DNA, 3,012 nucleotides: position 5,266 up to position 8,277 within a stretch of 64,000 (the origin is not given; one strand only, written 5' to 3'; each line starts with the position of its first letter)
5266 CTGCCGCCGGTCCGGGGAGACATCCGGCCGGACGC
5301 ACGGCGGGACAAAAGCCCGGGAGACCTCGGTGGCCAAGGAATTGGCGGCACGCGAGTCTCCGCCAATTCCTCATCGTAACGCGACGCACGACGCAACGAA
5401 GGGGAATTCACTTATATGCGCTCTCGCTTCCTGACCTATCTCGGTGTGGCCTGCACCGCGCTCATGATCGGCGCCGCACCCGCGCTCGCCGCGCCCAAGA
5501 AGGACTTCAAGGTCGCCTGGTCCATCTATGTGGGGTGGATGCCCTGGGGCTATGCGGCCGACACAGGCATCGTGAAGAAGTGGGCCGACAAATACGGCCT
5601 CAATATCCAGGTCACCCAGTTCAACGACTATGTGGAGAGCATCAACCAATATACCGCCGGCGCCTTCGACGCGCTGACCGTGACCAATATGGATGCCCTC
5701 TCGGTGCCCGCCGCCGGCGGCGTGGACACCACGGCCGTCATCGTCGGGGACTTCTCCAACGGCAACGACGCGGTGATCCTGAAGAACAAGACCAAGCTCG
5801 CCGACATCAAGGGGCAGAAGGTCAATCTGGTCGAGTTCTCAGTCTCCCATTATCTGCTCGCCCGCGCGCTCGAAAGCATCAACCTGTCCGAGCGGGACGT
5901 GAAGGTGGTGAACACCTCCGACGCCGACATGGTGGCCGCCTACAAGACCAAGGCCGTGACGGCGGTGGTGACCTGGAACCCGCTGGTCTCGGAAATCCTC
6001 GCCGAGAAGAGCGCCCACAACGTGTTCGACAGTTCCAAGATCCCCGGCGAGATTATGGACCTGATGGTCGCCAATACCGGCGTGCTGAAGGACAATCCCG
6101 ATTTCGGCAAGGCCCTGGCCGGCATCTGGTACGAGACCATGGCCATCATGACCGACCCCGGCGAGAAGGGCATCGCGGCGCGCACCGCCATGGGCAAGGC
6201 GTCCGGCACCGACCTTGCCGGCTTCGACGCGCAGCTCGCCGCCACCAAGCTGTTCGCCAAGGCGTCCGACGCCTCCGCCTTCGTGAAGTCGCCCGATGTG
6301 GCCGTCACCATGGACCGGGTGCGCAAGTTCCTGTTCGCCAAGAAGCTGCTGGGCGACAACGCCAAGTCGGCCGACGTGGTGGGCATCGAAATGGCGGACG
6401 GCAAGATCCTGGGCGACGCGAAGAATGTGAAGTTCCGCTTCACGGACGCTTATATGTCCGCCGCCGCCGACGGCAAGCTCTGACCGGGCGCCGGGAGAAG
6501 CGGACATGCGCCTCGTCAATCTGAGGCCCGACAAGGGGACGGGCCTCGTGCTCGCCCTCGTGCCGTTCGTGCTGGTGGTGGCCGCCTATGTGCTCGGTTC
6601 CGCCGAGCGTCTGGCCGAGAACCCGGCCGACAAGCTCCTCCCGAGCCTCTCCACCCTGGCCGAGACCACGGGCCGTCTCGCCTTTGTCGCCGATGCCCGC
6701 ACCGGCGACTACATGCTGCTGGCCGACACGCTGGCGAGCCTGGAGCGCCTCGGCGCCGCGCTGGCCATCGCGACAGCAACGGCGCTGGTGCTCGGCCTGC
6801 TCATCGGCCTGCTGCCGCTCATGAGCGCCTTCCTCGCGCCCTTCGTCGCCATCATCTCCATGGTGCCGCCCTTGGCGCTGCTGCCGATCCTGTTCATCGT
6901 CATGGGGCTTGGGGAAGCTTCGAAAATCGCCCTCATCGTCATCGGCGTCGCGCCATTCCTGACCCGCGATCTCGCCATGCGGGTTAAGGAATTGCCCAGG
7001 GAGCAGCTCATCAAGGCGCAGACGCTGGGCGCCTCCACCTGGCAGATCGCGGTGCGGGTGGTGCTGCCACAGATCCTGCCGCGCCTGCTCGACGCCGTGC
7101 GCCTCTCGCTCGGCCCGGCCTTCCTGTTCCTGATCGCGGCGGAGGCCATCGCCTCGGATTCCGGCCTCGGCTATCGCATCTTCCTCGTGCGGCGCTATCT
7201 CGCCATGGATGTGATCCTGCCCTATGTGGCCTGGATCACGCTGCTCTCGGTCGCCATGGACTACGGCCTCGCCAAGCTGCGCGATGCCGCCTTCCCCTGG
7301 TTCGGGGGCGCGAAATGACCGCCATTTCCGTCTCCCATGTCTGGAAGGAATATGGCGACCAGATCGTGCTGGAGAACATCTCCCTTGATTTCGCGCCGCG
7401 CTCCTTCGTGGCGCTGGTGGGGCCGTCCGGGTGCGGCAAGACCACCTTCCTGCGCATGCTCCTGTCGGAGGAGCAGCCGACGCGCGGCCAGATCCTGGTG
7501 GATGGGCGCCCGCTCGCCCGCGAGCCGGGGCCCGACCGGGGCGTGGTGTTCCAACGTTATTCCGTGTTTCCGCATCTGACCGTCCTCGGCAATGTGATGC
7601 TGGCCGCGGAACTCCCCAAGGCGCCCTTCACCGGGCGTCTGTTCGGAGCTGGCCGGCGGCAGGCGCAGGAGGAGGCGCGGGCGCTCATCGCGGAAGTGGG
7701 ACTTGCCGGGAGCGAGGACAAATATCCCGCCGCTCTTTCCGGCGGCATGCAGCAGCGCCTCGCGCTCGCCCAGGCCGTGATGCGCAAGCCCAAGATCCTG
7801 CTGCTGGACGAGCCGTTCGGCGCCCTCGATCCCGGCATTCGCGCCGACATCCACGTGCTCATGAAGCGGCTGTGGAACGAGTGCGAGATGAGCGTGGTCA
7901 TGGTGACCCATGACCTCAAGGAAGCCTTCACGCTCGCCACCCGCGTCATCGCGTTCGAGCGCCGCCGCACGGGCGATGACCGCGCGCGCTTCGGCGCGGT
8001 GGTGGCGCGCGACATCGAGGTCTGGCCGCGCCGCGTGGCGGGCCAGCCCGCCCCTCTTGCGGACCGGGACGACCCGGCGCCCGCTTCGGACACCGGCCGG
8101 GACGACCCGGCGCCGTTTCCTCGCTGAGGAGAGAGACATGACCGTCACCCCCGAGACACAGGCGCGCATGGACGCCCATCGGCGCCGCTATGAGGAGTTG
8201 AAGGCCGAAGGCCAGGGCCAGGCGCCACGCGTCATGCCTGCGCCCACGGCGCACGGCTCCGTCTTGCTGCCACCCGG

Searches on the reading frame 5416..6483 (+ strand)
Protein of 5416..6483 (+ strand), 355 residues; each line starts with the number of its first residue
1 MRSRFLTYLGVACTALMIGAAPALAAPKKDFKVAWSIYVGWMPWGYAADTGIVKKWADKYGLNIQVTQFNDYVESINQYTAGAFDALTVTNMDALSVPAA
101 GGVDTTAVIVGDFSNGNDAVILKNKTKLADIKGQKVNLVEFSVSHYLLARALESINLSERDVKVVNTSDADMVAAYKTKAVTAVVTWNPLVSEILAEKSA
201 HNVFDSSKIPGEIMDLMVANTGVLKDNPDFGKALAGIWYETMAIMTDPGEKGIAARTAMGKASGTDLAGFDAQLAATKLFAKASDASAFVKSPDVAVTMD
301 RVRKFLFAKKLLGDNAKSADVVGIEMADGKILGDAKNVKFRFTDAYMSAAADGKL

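Call 40: search_protein_families(library=pfam, proteins=[window:5416-6483:+])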
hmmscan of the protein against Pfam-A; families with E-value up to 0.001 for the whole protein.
window:5416-6483:+ (355 aa): 2 families
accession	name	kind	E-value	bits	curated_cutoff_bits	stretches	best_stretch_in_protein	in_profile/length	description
PF13379.11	NMT1_2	-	6.4e-11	43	24.7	1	36-256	7-249/252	NMT1-like family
PF09084.16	NMT1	-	7.8e-09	36.2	20.5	1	58-233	17-197/216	NMT1/THI5 like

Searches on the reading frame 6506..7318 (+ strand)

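Call 40: search_protein_families(library=pfam, proteins=[window:6506-7318:+])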
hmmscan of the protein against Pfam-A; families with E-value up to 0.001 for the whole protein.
window:6506-7318:+ (270 aa): 1 family
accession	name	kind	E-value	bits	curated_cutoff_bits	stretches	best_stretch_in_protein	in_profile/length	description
PF00528.27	BPD_transp_1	-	3.6e-18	66.4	26.4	1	94-249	2-165/184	Binding-protein-dependent transport system inner membrane component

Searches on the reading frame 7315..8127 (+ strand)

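Call 40: search_protein_families(library=pfam, proteins=[window:7315-8127:+])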
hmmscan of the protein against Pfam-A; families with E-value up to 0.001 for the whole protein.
window:7315-8127:+ (270 aa): 4 families
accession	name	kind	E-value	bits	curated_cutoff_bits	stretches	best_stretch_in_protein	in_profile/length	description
PF00005.33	ABC_tran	-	5.1e-34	118.2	25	1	19-168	1-136/137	ABC transporter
PF13304.12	AAA_21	-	4.6e-07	30.6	27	0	140-200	237-299/304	AAA domain, putative AbiEii toxin, Type IV TA system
PF13401.12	AAA_22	-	1e-05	26.3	27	1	29-68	5-33/130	AAA domain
PF24389.1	ORC-CDC6-like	-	0.00047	19.5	27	1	27-55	31-58/571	ORC-CDC6-like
